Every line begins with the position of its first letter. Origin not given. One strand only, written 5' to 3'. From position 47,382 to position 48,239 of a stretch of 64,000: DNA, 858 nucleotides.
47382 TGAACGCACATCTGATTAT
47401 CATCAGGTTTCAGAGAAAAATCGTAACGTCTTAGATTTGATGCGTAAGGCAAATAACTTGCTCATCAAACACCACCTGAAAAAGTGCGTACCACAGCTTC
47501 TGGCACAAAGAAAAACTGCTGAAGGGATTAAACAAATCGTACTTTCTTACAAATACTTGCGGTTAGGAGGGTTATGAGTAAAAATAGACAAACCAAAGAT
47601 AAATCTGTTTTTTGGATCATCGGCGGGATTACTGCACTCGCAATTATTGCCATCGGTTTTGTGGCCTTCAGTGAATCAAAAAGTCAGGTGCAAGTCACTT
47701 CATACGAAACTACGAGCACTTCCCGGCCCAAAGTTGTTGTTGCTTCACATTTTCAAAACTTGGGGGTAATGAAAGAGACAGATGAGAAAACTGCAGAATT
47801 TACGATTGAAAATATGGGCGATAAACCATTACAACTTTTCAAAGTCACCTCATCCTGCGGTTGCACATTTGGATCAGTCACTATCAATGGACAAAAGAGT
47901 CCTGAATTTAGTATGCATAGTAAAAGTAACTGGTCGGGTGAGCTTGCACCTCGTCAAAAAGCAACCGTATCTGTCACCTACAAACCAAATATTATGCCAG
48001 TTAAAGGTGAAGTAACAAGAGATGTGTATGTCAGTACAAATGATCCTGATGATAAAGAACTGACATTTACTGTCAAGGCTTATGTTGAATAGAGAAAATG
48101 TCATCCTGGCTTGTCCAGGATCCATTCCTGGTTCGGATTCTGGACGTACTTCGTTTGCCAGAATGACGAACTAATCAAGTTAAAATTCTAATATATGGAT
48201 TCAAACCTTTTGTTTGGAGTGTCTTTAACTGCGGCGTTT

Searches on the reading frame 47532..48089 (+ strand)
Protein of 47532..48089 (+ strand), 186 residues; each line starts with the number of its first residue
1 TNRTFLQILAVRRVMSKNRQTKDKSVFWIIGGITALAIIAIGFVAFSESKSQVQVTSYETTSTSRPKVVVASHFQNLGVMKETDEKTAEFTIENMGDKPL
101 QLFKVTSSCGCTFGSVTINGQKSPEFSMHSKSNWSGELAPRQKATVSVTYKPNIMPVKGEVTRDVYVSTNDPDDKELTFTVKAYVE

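Call 64: search_protein_families(library=pfam, proteins=[window:47532-48089:+], max_evalue=0.001)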
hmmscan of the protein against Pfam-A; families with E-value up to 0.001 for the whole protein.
window:47532-48089:+ (186 aa): 2 families
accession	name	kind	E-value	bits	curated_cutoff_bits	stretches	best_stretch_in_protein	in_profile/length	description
PF07610.17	DUF1573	-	1e-12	48.3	26.1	1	75-116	8-49/98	Protein of unknown function (DUF1573)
PF22544.2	HYDIN_VesB_CFA65-like_Ig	-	2.7e-11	44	25.5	1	67-182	2-98/100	HYDIN/CFA65/VesB-like, Ig-like domain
